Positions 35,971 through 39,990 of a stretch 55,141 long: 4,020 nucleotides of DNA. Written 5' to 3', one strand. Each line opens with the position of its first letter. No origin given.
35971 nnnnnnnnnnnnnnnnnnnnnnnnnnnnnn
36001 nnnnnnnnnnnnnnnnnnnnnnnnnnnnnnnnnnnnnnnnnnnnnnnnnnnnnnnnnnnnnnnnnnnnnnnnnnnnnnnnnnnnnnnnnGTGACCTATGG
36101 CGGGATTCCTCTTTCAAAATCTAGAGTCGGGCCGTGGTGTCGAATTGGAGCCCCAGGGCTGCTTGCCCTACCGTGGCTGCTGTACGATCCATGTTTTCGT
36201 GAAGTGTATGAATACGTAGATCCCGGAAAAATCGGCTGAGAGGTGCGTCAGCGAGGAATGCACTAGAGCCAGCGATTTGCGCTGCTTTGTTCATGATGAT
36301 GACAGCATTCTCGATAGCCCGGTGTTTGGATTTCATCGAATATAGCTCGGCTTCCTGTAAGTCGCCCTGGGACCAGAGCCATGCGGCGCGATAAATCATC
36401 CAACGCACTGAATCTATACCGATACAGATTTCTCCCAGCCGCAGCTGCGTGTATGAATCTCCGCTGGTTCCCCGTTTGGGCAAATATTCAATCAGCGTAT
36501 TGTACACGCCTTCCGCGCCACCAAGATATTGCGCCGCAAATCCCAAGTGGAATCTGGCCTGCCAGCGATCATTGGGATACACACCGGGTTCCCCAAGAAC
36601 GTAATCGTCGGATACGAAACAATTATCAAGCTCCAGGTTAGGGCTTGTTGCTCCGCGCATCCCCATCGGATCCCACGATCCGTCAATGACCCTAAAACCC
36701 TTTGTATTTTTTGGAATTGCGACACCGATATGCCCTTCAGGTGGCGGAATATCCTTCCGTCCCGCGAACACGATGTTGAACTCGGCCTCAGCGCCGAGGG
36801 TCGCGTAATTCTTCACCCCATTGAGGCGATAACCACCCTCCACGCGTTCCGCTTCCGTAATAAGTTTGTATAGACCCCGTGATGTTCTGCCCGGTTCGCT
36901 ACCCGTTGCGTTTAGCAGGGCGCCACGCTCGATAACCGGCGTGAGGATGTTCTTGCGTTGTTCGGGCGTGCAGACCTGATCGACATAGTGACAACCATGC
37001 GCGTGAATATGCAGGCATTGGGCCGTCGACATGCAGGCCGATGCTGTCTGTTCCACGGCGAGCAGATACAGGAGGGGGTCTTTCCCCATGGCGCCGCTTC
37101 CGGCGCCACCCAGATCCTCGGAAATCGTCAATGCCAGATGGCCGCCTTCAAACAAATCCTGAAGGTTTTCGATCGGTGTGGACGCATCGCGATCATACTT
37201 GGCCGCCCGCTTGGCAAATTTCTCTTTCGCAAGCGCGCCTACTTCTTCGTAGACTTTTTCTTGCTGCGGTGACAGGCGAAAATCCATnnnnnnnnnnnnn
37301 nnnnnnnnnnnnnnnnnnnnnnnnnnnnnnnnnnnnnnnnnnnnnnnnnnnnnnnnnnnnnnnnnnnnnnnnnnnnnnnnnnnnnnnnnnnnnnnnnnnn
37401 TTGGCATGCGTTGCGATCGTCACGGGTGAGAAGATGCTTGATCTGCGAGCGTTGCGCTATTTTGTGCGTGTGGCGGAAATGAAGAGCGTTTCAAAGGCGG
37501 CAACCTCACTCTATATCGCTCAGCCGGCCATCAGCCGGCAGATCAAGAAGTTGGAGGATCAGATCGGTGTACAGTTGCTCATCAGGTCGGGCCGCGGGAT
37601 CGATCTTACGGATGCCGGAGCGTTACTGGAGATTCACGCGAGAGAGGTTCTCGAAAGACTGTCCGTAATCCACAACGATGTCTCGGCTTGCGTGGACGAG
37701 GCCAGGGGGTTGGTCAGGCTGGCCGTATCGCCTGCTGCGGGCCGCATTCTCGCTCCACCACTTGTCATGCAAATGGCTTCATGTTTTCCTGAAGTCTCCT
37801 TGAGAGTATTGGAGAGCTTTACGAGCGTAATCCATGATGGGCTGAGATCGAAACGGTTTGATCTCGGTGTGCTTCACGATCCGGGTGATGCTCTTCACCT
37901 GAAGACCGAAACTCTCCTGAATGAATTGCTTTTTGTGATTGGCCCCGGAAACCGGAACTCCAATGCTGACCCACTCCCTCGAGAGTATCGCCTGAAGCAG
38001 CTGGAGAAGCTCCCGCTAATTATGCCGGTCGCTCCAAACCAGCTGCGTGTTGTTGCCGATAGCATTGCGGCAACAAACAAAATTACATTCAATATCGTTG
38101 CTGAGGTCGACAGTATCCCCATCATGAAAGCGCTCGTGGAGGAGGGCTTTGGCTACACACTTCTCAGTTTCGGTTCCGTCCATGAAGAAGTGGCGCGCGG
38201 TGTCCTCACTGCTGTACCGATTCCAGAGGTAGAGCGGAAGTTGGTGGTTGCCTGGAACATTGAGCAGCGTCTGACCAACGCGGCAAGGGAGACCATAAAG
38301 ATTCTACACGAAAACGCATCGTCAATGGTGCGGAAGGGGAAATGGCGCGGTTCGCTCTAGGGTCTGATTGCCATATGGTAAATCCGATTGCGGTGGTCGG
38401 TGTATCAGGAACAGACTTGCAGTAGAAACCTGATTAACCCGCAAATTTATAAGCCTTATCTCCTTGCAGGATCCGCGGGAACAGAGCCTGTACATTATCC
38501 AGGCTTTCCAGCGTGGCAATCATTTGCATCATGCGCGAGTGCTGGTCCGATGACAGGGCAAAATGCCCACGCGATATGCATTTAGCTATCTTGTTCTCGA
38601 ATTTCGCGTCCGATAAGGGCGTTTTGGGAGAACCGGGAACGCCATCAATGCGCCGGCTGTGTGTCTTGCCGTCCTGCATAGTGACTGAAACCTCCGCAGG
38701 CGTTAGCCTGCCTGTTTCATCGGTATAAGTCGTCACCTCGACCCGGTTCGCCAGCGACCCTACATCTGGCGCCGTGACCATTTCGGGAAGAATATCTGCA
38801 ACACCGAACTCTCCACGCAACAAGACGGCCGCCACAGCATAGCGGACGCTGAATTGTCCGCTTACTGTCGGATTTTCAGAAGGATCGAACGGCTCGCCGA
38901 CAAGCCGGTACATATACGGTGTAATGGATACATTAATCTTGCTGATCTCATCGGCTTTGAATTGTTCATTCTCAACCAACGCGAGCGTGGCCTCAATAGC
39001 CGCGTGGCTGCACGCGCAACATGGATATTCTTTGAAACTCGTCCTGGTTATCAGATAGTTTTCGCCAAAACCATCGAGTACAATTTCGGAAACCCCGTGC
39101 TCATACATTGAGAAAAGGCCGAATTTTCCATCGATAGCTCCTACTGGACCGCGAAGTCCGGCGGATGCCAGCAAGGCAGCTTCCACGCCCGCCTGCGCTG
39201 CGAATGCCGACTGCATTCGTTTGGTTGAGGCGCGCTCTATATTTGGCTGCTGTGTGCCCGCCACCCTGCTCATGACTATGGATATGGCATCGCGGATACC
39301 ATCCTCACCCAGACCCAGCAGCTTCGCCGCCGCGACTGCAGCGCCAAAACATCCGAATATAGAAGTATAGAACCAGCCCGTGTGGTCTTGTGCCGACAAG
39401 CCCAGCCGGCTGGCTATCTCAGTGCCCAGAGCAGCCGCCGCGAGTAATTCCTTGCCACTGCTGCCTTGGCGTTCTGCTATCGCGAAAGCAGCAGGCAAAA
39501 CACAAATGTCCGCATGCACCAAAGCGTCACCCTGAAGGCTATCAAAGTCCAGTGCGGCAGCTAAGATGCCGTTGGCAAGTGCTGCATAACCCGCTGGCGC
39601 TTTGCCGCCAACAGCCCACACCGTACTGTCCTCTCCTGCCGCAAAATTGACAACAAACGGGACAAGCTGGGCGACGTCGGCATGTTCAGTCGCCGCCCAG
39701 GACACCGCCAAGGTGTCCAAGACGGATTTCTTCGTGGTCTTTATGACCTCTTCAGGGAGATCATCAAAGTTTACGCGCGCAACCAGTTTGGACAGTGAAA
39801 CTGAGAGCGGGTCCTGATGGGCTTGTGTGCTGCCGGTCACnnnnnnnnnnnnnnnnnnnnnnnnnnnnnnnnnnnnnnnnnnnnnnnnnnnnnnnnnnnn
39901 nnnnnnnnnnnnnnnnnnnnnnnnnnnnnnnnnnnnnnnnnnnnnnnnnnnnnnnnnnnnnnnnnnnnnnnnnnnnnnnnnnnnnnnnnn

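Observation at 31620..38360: LysR-linked operon coupling a PaaK-type adenylating enzyme to a four-domain rhodanese, with a DszC-like oxygenase, a flavin reductase and an amidohydrolase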

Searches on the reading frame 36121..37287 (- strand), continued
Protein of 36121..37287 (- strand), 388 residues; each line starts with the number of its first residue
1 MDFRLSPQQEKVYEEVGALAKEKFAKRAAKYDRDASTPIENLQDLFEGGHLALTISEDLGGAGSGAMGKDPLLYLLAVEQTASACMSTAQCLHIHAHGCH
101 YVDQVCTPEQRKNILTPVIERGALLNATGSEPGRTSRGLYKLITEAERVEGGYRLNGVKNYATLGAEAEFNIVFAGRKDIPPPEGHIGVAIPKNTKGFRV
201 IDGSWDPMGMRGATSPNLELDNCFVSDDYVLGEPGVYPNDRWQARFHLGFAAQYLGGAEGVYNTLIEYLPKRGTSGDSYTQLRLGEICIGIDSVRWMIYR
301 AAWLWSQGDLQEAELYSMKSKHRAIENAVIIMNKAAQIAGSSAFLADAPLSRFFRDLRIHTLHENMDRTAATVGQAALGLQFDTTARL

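Call 88: find_encoding_contigs(protein=P0346, flank=10000, max_places=1)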
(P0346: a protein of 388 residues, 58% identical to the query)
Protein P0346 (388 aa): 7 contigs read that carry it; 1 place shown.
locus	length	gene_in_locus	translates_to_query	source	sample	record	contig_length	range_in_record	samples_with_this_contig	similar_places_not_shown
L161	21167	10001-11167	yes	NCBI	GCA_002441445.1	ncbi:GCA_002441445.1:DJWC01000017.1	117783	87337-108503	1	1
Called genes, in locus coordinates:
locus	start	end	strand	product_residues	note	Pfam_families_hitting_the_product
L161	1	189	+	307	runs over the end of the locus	PF00528:BPD_transp_1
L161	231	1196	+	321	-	PF00005:ABC_tran, PF08352:oligo_HPY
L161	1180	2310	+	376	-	PF00005:ABC_tran, PF13304:AAA_21 (faint), PF08352:oligo_HPY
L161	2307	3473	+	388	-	PF02771:Acyl-CoA_dh_N, PF02770:Acyl-CoA_dh_M, PF00441:Acyl-CoA_dh_1, PF08028:Acyl-CoA_dh_2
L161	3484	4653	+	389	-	PF02771:Acyl-CoA_dh_N, PF02770:Acyl-CoA_dh_M, PF00441:Acyl-CoA_dh_1, PF08028:Acyl-CoA_dh_2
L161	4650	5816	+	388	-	PF00108:Thiolase_N, PF00109:ketoacyl-synt (weak), PF02803:Thiolase_C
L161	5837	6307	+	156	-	PF13452:FAS1_DH_region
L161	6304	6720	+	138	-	PF01575:MaoC_dehydratas, PF13452:FAS1_DH_region (weak)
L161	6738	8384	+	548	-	PF00501:AMP-binding, PF13193:AMP-binding_C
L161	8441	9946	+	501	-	PF00581:Rhodanese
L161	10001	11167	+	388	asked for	PF02771:Acyl-CoA_dh_N, PF02770:Acyl-CoA_dh_M, PF00441:Acyl-CoA_dh_1, PF08028:Acyl-CoA_dh_2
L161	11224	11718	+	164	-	PF01613:Flavin_Reduct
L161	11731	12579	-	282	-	PF09339:HTH_IclR, PF01614:IclR_C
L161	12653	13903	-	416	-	PF05977:MFS_3, PF07690:MFS_1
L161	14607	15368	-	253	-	PF09339:HTH_IclR, PF01614:IclR_C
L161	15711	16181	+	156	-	PF01575:MaoC_dehydratas (weak), PF13452:FAS1_DH_region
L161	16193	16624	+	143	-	PF01575:MaoC_dehydratas, PF13452:FAS1_DH_region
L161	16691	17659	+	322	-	PF03401:TctC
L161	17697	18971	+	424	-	PF02515:CoA_transf_3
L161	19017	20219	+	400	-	PF00108:Thiolase_N, PF00109:ketoacyl-synt (weak), PF02803:Thiolase_C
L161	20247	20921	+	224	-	PF01144:CoA_trans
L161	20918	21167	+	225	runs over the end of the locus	PF01144:CoA_trans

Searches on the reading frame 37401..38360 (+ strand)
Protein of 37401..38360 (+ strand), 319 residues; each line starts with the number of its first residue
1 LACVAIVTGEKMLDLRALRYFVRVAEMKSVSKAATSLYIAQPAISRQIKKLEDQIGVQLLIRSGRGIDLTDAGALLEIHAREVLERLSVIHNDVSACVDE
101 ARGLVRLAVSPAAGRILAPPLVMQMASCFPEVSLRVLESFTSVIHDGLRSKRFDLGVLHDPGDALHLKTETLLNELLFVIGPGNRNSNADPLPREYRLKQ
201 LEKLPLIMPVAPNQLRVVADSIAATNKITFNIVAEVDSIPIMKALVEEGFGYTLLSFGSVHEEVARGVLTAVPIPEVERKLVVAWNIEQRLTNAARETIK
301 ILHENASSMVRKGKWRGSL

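Call 3: search_protein_families(library=pfam, proteins=[window:37401-38360:+], max_evalue=0.001)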
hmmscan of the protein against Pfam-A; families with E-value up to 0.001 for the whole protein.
window:37401-38360:+ (319 aa): 2 families
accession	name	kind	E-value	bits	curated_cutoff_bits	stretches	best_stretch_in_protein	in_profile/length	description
PF03466.25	LysR_substrate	-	8.8e-30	104.1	28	1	100-306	3-208/209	LysR substrate binding domain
PF00126.33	HTH_1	-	2e-23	82.6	26.6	1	15-73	1-59/60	Bacterial regulatory helix-turn-helix protein, lysR family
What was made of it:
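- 37435..38360 (+): LysR-family regulator, divergent from the ACAD1 operon. PF00126 plus PF03466 (call 3).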

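Call 4: search_protein_families(library=ncbifam, proteins=[window:37401-38360:+], max_evalue=0.001)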
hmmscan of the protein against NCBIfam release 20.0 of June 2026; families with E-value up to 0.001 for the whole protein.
window:37401-38360:+ (319 aa): 54 families (the best 25 are shown)
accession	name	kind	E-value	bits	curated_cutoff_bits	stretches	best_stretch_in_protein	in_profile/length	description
NF040786.1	LysR_Sec_metab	equivalog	7.7e-44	149.9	250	1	13-305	1-297/298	selenium metabolism-associated LysR family transcriptional regulator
NF008410.0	PRK11233.1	equivalog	3.7e-43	147.8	309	1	14-309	2-294/305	nitrogen assimilation transcriptional regulator NAC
NF008416.0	PRK11242.1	equivalog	2.8e-40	138.5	277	1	15-309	3-294/300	transcriptional regulator CynR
NF047520.1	trans_act_CidR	equivalog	8.5e-38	130.2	415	1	13-304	1-290/292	cidABC operon transcriptional activator CidR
NF053705.1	TransRegGltCGpos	equivalog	3.7e-35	121.6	350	1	14-296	2-283/300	glutamate biosynthesis transcriptional regulator GltC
TIGR02424.1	TF_pcaQ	equivalog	5.1e-32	111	303.8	1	13-304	3-296/300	pca operon transcription factor PcaQ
NF007385.0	PRK09906.1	equivalog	6e-32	111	356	1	14-305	2-290/296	DNA-binding transcriptional regulator HcaR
NF045775.1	acetoin_reg_AlsR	exception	1.5e-27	96.9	430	1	14-256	2-243/290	acetoin biosynthesis transcriptional regulator AlsR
TIGR03339.1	phn_lysR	subfamily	1.2e-25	90.3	341.1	1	18-280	2-255/279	aminoethylphosphonate catabolism associated LysR family transcriptional regulator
NF045990.1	TransRegCbbRRhodb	equivalog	1.5e-25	89.8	450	1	12-307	5-301/304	LysR family regulator CbbR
NF008361.0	PRK11151.1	equivalog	1.6e-24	86.7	329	1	14-270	2-255/305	DNA-binding transcriptional regulator OxyR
NF008722.0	PRK11716.1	equivalog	5.1e-24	84.8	246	1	13-255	1-241/293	HTH-type transcriptional activator IlvY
NF040889.1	trans_reg_YeiE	equivalog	5.2e-24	85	480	1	13-294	3-278/288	DNA-binding transcriptional regulator YeiE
NF008095.0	PRK10837.1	subfamily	2.7e-23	82.6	281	1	14-299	4-283/290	LysR family transcriptional regulator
NF007307.0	PRK09791.1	equivalog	4.7e-22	78.5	336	1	14-157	6-149/302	LysR family transcriptional regulator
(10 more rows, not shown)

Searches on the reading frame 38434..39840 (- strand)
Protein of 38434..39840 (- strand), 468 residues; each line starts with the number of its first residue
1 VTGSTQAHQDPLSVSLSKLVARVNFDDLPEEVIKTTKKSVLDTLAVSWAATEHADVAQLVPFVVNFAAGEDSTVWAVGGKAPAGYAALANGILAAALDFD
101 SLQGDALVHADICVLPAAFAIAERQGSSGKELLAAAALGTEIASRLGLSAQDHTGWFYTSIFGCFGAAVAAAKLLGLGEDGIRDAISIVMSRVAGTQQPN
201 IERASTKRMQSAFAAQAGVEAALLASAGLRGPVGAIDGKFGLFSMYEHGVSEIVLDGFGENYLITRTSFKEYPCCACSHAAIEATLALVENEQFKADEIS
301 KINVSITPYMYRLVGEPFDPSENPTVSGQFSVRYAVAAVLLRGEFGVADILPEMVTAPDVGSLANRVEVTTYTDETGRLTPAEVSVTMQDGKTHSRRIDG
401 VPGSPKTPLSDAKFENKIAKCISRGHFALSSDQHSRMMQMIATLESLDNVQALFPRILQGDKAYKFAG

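Call 3: search_protein_families(library=pfam, proteins=[window:38434-39840:-], max_evalue=0.001)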
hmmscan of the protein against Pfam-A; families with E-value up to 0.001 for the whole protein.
window:38434-39840:- (468 aa): 2 families
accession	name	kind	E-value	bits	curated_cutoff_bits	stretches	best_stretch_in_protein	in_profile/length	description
PF03972.19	MmgE_PrpD_N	-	2.6e-53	181.2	32.1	1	15-248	2-237/244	MmgE/PrpD N-terminal domain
PF19305.4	MmgE_PrpD_C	-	2.4e-28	99.5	32.1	1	272-427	1-156/173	MmgE/PrpD C-terminal domain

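Call 4: search_protein_families(library=ncbifam, proteins=[window:38434-39840:-], max_evalue=0.001)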
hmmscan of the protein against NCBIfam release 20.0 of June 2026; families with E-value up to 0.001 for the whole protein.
window:38434-39840:- (468 aa): 3 families
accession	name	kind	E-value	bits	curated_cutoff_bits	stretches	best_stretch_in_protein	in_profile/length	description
NF042438.1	PrpD_hiGCgrampos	equivalog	2.7e-15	55.9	950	1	10-453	15-479/499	2-methylcitrate dehydratase PrpD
NF006943.0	PRK09425.1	equivalog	7.2e-10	38.2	575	1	167-391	179-411/480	bifunctional 2-methylcitrate dehydratase/aconitate hydratase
TIGR02330.1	prpD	equivalog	5.3e-08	32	458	1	168-371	168-372/468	2-methylcitrate dehydratase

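Call 26: search_solved_structures(query=window:38434-39840:-, max_evalue=0.00001)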
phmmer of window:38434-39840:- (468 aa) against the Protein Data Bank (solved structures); distinct sequences matched with E-value up to 0.00001: 11.
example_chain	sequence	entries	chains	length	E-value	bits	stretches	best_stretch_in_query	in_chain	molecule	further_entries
2hp0_A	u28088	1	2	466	2e-39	139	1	28-437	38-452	IDS-epimerase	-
2hp3_A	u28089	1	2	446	2.2e-39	138.8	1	28-437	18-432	IDS-epimerase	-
12ux_A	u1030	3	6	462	1.1e-35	126.6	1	22-454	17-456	Cis-aconitate decarboxylase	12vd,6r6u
12vw_A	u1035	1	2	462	1.1e-35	126.6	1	22-454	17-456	Cis-aconitate decarboxylase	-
12vt_A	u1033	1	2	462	2e-35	125.7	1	22-454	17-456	Cis-aconitate decarboxylase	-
7br9_A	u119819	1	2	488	2.3e-35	125.5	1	18-462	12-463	Cis-aconitate decarboxylase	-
6r6t_A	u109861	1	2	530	3.1e-35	125.1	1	18-462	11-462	Cis-aconitate decarboxylase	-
12vq_A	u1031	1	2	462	5.3e-35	124.4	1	22-454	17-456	Cis-aconitate decarboxylase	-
7bra_A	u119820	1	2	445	8.6e-31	110.5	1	27-419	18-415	Bacillus subtilis IRG1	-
7e9d_A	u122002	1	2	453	1.9e-29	106.1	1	26-419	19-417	IRG1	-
5mux_A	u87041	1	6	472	1.8e-06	30.4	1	161-376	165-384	2-methylcitrate dehydratase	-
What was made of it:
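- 38434..39840 (-): MmgE/PrpD-family protein, closest to IDS-epimerase and cis-aconitate decarboxylase. It is not a PrpD orthologue. Calls 3, 4 and 26.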
